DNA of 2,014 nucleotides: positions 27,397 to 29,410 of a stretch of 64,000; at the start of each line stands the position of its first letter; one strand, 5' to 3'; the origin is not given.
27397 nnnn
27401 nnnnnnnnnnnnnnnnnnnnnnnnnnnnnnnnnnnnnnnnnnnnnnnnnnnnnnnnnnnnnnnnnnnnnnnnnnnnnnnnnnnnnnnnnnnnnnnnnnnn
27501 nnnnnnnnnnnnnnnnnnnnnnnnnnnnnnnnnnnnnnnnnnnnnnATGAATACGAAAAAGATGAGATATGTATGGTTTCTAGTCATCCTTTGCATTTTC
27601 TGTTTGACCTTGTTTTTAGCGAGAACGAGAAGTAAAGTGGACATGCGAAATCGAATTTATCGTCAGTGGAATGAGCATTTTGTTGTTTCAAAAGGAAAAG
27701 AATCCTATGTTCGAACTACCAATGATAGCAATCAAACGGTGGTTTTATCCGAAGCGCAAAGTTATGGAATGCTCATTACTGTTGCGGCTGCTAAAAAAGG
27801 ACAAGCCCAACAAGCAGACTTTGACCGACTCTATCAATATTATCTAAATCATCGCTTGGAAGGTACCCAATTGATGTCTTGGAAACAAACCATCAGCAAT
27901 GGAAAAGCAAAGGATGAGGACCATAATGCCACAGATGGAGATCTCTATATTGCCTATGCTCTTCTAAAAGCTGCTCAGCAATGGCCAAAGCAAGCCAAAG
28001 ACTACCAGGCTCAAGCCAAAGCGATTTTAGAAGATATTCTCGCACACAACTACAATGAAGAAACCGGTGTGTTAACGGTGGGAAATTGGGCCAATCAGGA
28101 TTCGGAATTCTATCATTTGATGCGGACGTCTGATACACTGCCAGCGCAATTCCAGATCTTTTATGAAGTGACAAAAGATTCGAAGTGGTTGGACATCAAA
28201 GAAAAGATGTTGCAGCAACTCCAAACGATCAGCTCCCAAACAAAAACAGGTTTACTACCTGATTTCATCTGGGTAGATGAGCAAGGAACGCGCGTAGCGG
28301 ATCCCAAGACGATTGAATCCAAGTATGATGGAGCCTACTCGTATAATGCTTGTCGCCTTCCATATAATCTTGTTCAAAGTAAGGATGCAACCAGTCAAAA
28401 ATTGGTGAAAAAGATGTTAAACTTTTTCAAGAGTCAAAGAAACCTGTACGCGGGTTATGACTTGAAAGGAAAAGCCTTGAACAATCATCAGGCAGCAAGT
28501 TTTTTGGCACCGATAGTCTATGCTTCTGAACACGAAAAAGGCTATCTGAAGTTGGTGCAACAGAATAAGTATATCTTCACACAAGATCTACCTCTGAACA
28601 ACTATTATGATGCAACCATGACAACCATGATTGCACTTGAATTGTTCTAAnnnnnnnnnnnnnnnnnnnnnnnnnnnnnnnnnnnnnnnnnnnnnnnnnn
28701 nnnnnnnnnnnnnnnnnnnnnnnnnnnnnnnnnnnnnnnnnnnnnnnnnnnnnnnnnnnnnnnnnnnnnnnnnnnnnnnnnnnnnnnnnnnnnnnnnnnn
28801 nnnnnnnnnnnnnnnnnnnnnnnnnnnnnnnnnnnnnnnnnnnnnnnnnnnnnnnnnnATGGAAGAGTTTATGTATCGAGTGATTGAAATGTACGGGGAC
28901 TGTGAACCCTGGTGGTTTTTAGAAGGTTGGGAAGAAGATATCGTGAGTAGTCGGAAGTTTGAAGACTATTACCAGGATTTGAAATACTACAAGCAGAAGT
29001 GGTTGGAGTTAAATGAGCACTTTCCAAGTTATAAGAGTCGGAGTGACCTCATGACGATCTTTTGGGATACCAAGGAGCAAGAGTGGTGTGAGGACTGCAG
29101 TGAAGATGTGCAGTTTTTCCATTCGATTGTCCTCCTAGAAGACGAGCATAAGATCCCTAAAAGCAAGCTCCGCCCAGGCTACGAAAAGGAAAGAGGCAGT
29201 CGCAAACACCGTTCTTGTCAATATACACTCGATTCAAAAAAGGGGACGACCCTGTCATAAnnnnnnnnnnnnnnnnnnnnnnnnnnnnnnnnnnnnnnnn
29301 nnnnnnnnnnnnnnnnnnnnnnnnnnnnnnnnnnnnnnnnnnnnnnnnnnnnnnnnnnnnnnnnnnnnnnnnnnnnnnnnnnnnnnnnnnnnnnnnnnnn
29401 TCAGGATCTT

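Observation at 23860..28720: Compact synthase-dependent exopolysaccharide-like operon (epimerase, membrane partner, micro-ORF, PgaC-like GT2, GH8) inserted between rpoC and the comG region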

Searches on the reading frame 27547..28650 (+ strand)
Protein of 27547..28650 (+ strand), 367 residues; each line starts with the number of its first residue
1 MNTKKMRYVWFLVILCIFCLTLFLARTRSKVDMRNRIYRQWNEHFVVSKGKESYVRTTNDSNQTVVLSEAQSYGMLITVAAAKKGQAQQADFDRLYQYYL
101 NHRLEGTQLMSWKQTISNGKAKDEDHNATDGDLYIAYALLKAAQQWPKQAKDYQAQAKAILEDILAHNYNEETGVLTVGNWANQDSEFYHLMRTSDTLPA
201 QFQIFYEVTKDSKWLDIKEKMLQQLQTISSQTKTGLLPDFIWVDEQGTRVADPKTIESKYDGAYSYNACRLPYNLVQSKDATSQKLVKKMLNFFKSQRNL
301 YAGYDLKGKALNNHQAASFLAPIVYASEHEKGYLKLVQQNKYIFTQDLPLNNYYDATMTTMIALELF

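Call 3: search_protein_families(library=pfam, proteins=[window:27547-28650:+], max_evalue=0.1)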
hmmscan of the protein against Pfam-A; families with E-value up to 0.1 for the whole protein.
window:27547-28650:+ (367 aa): 3 families
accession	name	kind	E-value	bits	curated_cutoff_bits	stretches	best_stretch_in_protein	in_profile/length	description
PF01270.23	Glyco_hydro_8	-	1e-30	107.4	24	1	34-362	24-335/341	Glycosyl hydrolases family 8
PF01532.26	Glyco_hydro_47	-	0.0026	17.2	22.9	1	137-267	91-221/455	Glycosyl hydrolase family 47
PF06458.18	MucBP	-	0.093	13.9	23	0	243-279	7-44/63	MucBP domain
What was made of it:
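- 27547..28650 (+): 367-aa signal-anchored GH8 glycanase. PF01270 E 1e-30 (call 3).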

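Call 4: search_protein_families(library=ncbifam, proteins=[window:27547-28650:+], max_evalue=0.1)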
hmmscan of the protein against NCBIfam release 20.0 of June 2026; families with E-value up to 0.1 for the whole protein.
window:27547-28650:+ (367 aa): 2 families
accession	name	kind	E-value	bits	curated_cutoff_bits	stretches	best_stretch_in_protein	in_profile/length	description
NF008305.0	PRK11097.1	equivalog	4.9e-19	68.4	299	1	19-359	10-347/378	cellulose synthase complex periplasmic endoglucanase BcsZ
NF008966.0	PRK12311.1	equivalog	0.061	12.4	526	1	74-118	67-111/334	30S ribosomal protein S2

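Call 44: search_solved_structures(query=window:27547-28650:+, max_evalue=0.001)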
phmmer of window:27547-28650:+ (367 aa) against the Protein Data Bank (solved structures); distinct sequences matched with E-value up to 0.001: 29.
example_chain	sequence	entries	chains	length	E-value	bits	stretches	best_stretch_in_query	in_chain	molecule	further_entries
5xd0_A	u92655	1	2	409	9.1e-35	123.7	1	38-323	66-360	Glucanase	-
1v5c_A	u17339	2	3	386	3.5e-24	88.9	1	62-331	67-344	chitosanase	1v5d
7cju_A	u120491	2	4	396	3.6e-24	88.9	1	62-331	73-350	Glucanase | chitosanase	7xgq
1cem_A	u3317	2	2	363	7e-23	84.6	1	33-354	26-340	CELLULASE CELA (1,4-BETA-D-GLUCAN-GLUCANOHYDROLASE) | endoglucanase A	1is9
1kwf_A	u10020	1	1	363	1.6e-21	80.2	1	33-354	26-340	Endoglucanase A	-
6vc5_A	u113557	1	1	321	2.2e-09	40.2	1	61-284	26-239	Endoglucanase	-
1wzz_A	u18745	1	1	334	4.5e-09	39.2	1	60-274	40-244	Probable endoglucanase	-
6g00_A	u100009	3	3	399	7.3e-07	31.9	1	58-315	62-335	Glycoside hydrolase family 8 domain protein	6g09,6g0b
3qxf_A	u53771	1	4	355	9.6e-07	31.6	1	55-267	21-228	Endoglucanase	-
9b87_A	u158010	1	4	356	1e-06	31.4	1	55-267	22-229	Endoglucanase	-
6shy_A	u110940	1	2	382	1.5e-06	30.9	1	33-265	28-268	Reducing-end xylose-releasing exo-oligoxylanase Rex8A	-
6sud_A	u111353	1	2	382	2e-06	30.5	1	33-250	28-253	Reducing-end xylose-releasing exo-oligoxylanase Rex8A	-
6srd_A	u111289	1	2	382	2.5e-06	30.2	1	33-246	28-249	Reducing-end xylose-releasing exo-oligoxylanase Rex8A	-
3qxq_A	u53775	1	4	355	2.6e-06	30.1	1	55-267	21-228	Endoglucanase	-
6g0n_A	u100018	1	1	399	3.1e-06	29.9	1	58-314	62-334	Glycoside hydrolase family 8 domain protein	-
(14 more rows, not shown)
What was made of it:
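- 27547..28650 (+): Best PDB matches are a beta-glucanase (5xd0, E 9e-35) and a chitosanase (1v5c) (call 44).
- Its best solved relatives are glucanases and chitosanases (call 44). The solved relatives of GH8 are glucanases and chitosanases (call 44).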

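Call 75: search_dna_similar(query=window:27547-28650:+, collection=plasmids, mode=protein, max_evalue=1e-10, max_rows=40, rows=spread)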
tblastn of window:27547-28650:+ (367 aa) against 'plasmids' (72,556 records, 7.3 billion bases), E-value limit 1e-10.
Records with a match: 40; places in all: 41; records where one place covers at least 80% of the query: 11.
Best place of each record, by identity: <60% 40.
By first word of the organism name: Bacillus 25; Lactiplantibacillus 10; Latilactobacillus 1; Levilactobacillus 1; Sagittula 1; Aureimonas 1; Haliovirga 1.
By predicted mobility (MOB-suite, as given by PLSDB): non-mobilizable 20; mobilizable 14; conjugative 6.
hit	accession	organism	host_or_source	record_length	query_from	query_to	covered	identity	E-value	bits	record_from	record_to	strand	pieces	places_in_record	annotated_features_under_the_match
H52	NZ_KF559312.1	Latilactobacillus sakei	-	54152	4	365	99%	40.2%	9e-78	267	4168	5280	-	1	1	glycosyl hydrolase family 8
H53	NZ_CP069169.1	Lactiplantibacillus plantarum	mixed culture,stinky xiancaigeng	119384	12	364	96%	40.3%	6e-63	267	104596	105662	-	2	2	glycosyl hydrolase family 8 | hypothetical protein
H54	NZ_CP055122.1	Lactiplantibacillus plantarum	culture,Human GI tract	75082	12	364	96%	40.1%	7e-76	261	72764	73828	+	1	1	glycosyl hydrolase family 8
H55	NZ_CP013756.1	Lactiplantibacillus plantarum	Drosophila melanogaster,liquid ...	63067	12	364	96%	40.1%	3e-75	259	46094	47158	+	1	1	glycosyl hydrolase family 8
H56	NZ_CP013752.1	Lactiplantibacillus plantarum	Drosophila melanogaster,liquid ...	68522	12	364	96%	40.1%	3e-75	259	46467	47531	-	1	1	glycosyl hydrolase family 8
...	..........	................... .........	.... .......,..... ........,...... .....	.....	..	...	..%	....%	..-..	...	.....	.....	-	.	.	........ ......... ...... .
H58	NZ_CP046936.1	Lactiplantibacillus plantarum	Chaeturichthys stigmatias,whole organism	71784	12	364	96%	40.1%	5e-75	259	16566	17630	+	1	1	glycosyl hydrolase family 8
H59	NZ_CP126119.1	Lactiplantibacillus plantarum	fish,cell culture,gut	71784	12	364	96%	40.1%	5e-75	259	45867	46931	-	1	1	glycosyl hydrolase family 8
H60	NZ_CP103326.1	Lactiplantibacillus plantarum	cell culture,pearl gentian grouper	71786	12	364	96%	40.1%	5e-75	259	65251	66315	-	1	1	glycosyl hydrolase family 8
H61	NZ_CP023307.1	Lactiplantibacillus plantarum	Homo sapiens,fecal sample,healthy adult ...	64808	6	364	98%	39.1%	2e-72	252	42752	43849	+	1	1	glycosyl hydrolase family 8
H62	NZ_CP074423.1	Lactiplantibacillus plantarum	Scylla serrata,Pure bacterial ...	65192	6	364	98%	39.1%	2e-72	252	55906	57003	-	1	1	glycosyl hydrolase family 8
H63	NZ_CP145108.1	Levilactobacillus brevis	Homo sapiens,whole organism,feces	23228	160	364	56%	43.0%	3e-44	170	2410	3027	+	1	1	glycosyl hydrolase family 8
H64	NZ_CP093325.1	Bacillus sp. N5-665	whole organism,peat soil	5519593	60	327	73%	29.6%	5e-17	90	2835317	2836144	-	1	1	none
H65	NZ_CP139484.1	Bacillus sp. RA(2023)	mixed culture,soil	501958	60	327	73%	29.2%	2e-18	94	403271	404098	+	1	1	glycosyl hydrolase family 8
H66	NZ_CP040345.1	Bacillus albus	Apostichopus japonicus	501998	60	327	73%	29.2%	2e-18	94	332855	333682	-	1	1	glycosyl hydrolase family 8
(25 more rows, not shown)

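Call 89: search_dna_similar(query=window:27547-28650:+, collection=plasmids, mode=protein, max_evalue=0.01, max_rows=60, rows=spread)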
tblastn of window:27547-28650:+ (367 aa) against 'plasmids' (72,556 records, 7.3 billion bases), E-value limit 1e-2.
Records with a match: 89; places in all: 93; records where one place covers at least 80% of the query: 18.
Best place of each record, by identity: <60% 89.
By first word of the organism name: Bacillus 25; Sinorhizobium 23; Lactiplantibacillus 10; Ensifer 9; Azospirillum 4; Neorhizobium 3; Rhizobium 3; Proteus 2; Pararhizobium 2; Latilactobacillus 1; and 7 more.
By predicted mobility (MOB-suite, as given by PLSDB): non-mobilizable 44; conjugative 27; mobilizable 18.
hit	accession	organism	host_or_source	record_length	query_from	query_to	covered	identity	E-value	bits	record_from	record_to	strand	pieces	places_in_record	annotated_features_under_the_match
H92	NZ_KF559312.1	Latilactobacillus sakei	-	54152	4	365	99%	40.2%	9e-78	267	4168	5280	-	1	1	glycosyl hydrolase family 8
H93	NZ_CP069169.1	Lactiplantibacillus plantarum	mixed culture,stinky xiancaigeng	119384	12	364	96%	40.3%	6e-63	267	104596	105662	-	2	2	glycosyl hydrolase family 8 | hypothetical protein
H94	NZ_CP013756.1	Lactiplantibacillus plantarum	Drosophila melanogaster,liquid ...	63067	12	364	96%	40.1%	3e-75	259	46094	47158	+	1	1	glycosyl hydrolase family 8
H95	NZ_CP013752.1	Lactiplantibacillus plantarum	Drosophila melanogaster,liquid ...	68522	12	364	96%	40.1%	3e-75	259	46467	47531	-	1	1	glycosyl hydrolase family 8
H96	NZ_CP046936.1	Lactiplantibacillus plantarum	Chaeturichthys stigmatias,whole organism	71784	12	364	96%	40.1%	5e-75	259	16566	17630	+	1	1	glycosyl hydrolase family 8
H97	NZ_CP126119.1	Lactiplantibacillus plantarum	fish,cell culture,gut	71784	12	364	96%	40.1%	5e-75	259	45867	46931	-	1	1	glycosyl hydrolase family 8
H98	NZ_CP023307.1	Lactiplantibacillus plantarum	Homo sapiens,fecal sample,healthy adult ...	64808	6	364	98%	39.1%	2e-72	252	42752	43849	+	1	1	glycosyl hydrolase family 8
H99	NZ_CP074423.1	Lactiplantibacillus plantarum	Scylla serrata,Pure bacterial ...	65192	6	364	98%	39.1%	2e-72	252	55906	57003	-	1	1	glycosyl hydrolase family 8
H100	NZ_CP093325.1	Bacillus sp. N5-665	whole organism,peat soil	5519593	60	327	73%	29.6%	5e-17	90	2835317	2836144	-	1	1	none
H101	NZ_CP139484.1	Bacillus sp. RA(2023)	mixed culture,soil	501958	60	327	73%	29.2%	2e-18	94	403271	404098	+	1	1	glycosyl hydrolase family 8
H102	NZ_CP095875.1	Bacillus sp. PGP15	-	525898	60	327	73%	29.2%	2e-18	94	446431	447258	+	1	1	glycosyl hydrolase family 8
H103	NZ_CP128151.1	Bacillus albus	bacterial isolate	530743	60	327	73%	29.2%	2e-18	94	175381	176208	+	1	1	glycosyl hydrolase family 8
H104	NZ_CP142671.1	Bacillus albus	cell culture,soil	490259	60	327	73%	28.9%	9e-18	92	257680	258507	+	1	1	glycosyl hydrolase family 8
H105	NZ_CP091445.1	Bacillus cereus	Moringa oleifera,whole organism,root ...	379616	60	327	73%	28.9%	1e-17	92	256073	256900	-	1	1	glycosyl hydrolase family 8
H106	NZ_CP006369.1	Aureimonas sp. AU20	-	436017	38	276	65%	31.9%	4e-24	111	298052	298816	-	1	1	glycosyl hydrolase family 8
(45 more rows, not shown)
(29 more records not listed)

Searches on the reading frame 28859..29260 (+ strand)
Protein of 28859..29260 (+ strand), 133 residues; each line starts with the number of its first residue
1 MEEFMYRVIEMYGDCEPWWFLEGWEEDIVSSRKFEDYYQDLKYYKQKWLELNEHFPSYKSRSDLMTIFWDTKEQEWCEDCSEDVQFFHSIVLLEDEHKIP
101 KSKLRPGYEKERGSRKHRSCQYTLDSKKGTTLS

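Call 3: search_protein_families(library=pfam, proteins=[window:28859-29260:+], max_evalue=0.1)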
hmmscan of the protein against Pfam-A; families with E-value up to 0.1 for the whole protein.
window:28859-29260:+ (133 aa): 1 family
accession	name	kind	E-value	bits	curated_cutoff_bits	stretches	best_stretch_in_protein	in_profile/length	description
PF06279.16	DUF1033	-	1.2e-48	164.6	25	1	5-121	1-117/118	Protein of unknown function (DUF1033)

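Call 4: search_protein_families(library=ncbifam, proteins=[window:28859-29260:+], max_evalue=0.1)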
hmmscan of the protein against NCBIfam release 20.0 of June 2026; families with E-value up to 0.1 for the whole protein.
window:28859-29260:+ (133 aa): 0 families

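Call 53: find_homologous_proteins(query=window:28859-29260:+, max_evalue=0.00001)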
Query window:28859-29260:+ (133 aa): 165 proteins with E <= 0.00001 among 168 candidates; the best 120 are listed.
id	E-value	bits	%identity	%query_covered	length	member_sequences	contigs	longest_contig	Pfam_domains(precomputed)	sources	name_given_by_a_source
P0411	3.1e-82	292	95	100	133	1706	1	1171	PF06279.17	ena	-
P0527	1.8e-76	273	89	100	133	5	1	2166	PF06279.17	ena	-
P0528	1.5e-67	244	82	97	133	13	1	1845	PF06279.17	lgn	-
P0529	1.4e-64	234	84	100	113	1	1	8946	PF06279.17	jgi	-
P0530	7.1e-61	223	98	75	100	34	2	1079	PF06279.17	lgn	-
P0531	7.6e-58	213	73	91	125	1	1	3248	PF06279.17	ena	-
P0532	4.1e-57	210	97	71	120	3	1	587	PF06279.17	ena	-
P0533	2.8e-56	208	77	100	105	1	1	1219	PF06279.17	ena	-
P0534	4.1e-55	204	92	74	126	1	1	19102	PF06279.17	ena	-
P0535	2.9e-51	191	66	98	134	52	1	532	PF06279.17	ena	-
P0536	9.1e-51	190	68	87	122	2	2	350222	PF06279.17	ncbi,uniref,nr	ncbi:DUF1033 family protein [Streptococcus oricebi]|uniref:DUF1033 domain-containing protein n=1 Tax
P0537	9.3e-51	190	68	90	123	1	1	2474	PF06279.17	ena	-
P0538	2.4e-50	188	65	93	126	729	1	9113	PF06279.17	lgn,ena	-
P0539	7.8e-50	187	67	90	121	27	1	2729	PF06279.17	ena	-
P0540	9.7e-50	186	62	92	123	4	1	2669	PF06279.17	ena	-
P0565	1.3e-45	173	62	88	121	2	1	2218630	PF06279.17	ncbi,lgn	ncbi:DUF1033 family protein [Streptococcus pneumoniae]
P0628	1.1e-34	138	53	89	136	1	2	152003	PF06279.17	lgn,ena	-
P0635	1.4e-33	134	51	88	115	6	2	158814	PF06279.17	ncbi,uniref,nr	ncbi:hypothetical protein J2T50_001575 [Streptococcus gallinaceus]|uniref:DUF1033 family protein n=1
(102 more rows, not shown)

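Call 54: find_encoding_contigs(protein=P0536, flank=9000, max_places=1)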
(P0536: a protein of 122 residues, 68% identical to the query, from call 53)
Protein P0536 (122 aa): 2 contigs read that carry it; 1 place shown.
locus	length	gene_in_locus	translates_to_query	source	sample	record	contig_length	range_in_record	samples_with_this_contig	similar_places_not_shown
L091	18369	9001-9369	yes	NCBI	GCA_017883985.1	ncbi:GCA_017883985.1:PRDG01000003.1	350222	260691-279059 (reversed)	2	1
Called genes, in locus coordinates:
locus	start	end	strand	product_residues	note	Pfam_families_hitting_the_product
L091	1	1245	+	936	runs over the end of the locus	-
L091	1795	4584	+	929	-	PF13199:Glyco_hydro_66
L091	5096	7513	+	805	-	PF19258:KxYKxGKxW_sig (weak), PF02435:Glyco_hydro_68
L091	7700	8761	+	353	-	PF08240:ADH_N, PF00107:ADH_zinc_N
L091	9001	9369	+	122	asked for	PF06279:DUF1033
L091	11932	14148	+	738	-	PF13328:HD_4, PF01966:HD, PF04607:RelA_SpoT, PF02824:TGS, PF19296:RelA_AH, PF28438:RelA_RIS, PF13291:ACT_4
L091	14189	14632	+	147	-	PF02580:Tyr_Deacylase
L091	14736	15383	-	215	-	PF01047:MarR (weak), PF01325:Fe_dep_repress, PF02742:Fe_dep_repr_C, PF04023:FeoA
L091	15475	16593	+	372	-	PF11311:DUF3114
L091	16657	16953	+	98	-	-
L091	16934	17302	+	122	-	-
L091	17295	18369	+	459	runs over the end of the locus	PF15607:Ntox44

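Call 55: find_encoding_contigs(protein=P0565, flank=9000, max_places=1)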
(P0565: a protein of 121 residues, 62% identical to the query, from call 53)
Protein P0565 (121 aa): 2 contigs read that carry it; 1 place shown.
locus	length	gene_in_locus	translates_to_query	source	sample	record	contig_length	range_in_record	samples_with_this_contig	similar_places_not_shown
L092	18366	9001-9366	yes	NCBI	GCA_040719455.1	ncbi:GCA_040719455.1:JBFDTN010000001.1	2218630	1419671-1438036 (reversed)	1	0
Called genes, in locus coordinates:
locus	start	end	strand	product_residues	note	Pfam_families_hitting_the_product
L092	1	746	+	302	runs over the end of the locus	PF14267:DUF4357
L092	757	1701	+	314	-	PF06325:PrmA, PF05175:MTS, PF13489:Methyltransf_23 (faint), PF02475:TRM5-TYW2_MTfase (weak), PF13847:Methyltransf_31, PF13649:Methyltransf_25 (weak)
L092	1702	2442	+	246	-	PF20260:PUA_4, PF04452:Methyltrans_RNA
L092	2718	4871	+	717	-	PF03412:Peptidase_C39, PF00664:ABC_membrane, PF00005:ABC_tran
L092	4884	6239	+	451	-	PF27342:ComB_N, PF25935:BSH_LcnD, PF25887:HB_LcnD, PF25940:LcnD_C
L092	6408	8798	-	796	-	PF00149:Metallophos, PF02872:5_nucleotid_C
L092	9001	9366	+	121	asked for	PF06279:DUF1033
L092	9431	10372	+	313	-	PF00437:T2SSE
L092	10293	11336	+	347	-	PF00482:T2SSF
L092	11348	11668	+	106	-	PF07963:N_methyl (weak), PF26697:ComGC_C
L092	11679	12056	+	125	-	-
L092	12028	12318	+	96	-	PF11773:ComGE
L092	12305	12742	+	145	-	PF15980:ComGF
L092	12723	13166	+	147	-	-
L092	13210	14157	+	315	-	PF02384:N6_Mtase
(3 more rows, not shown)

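Call 56: find_encoding_contigs(protein=P0635, flank=9000, max_places=1)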
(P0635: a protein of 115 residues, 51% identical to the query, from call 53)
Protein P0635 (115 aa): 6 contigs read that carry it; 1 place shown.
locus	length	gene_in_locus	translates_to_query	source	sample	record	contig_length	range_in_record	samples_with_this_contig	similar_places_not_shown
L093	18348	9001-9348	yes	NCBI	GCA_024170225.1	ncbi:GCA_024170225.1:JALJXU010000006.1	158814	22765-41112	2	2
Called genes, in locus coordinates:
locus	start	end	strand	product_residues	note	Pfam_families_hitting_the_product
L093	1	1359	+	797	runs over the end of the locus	PF00912:Transgly, PF00905:Transpeptidase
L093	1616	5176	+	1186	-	PF04563:RNA_pol_Rpb2_1, PF04561:RNA_pol_Rpb2_2, PF04565:RNA_pol_Rpb2_3, PF10385:RNA_pol_Rpb2_45, PF00562:RNA_pol_Rpb2_6, PF04560:RNA_pol_Rpb2_7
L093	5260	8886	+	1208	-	PF04997:RNA_pol_Rpb1_1, PF00623:RNA_pol_Rpb1_2, PF04983:RNA_pol_Rpb1_3, PF05000:RNA_pol_Rpb1_4, PF04998:RNA_pol_Rpb1_5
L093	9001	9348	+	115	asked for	PF06279:DUF1033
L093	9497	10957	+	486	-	PF05043:Mga (faint), PF08279:HTH_11, PF00874:PRD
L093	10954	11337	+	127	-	PF00359:PTS_EIIA_2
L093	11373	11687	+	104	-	PF02302:PTS_IIB, PF25554:PTS_EIIB_BC_N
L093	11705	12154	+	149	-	PF00359:PTS_EIIA_2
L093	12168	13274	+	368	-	PF02378:PTS_EIIC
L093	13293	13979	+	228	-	PF00834:Ribul_P_3_epim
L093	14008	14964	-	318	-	PF02016:Peptidase_S66, PF17676:Peptidase_S66C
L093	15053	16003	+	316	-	PF00437:T2SSE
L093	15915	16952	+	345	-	PF00482:T2SSF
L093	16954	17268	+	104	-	PF07963:N_methyl (weak), PF26697:ComGC_C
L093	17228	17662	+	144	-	-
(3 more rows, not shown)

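Call 57: find_encoding_contigs(protein=P0538, flank=9000, max_places=2)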
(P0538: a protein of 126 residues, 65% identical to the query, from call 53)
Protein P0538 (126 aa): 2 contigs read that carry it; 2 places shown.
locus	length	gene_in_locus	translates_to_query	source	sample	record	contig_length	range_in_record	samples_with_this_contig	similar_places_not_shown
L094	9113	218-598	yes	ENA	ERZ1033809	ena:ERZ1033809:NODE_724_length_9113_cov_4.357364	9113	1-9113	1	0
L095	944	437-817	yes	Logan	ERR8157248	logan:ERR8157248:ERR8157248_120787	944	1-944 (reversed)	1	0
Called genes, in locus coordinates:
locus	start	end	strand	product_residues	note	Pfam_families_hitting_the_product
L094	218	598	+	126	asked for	PF06279:DUF1033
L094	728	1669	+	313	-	PF00437:T2SSE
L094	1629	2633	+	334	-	PF00482:T2SSF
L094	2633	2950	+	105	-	PF07963:N_methyl (weak), PF26697:ComGC_C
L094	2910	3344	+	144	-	-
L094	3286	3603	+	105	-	PF11773:ComGE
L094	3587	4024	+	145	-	PF15980:ComGF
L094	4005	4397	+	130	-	-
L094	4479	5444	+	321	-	PF13847:Methyltransf_31 (faint), PF02384:N6_Mtase, PF05175:MTS (faint), PF13489:Methyltransf_23 (faint)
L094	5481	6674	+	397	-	PF00871:Acetate_kinase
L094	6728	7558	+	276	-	PF02517:Rce1-like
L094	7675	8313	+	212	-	-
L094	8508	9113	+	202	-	?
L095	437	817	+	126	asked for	PF06279:DUF1033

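Call 58: find_encoding_contigs(protein=P0628, flank=9000, max_places=1)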
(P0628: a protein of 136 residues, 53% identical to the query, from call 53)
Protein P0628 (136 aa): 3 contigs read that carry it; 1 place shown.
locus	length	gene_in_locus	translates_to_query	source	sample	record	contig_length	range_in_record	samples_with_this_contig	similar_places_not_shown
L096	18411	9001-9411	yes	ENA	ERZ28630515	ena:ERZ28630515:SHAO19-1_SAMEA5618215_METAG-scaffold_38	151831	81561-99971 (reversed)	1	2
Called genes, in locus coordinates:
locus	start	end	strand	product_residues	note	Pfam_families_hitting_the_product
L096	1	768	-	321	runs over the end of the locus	PF13793:Pribosyltran_N, PF00156:Pribosyltran, PF14572:Pribosyl_synth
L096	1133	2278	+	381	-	-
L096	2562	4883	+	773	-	PF01138:RNase_PH, PF03725:RNase_PH_C, PF03726:PNPase, PF01138:RNase_PH, PF03725:RNase_PH_C (weak), PF00013:KH_1, PF00575:S1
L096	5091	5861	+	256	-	PF07179:SseB (faint)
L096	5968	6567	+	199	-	PF00132:Hexapep (weak)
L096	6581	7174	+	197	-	PF06736:TMEM175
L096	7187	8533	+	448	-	PF01406:tRNA-synt_1e, PF09334:tRNA-synt_1g (weak), PF00133:tRNA-synt_1 (weak), PF09334:tRNA-synt_1g, PF01921:tRNA-synt_1f, PF09190:DALR_2, PF23493:CysS_C (weak)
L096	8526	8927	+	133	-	PF00636:Ribonuclease_3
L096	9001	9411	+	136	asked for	PF06279:DUF1033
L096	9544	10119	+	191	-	PF19804:DUF6287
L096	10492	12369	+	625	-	PF01134:GIDA, PF07992:Pyr_redox_2 (weak), PF12831:FAD_oxidored (weak), PF21680:GIDA_C_1st, PF13932:SAM_GIDA_C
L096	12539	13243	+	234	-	PF00702:Hydrolase, PF13419:HAD_2, PF13242:Hydrolase_like (weak)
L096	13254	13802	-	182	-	-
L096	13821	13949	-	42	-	-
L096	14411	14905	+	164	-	PF05198:IF3_N, PF00707:IF3_C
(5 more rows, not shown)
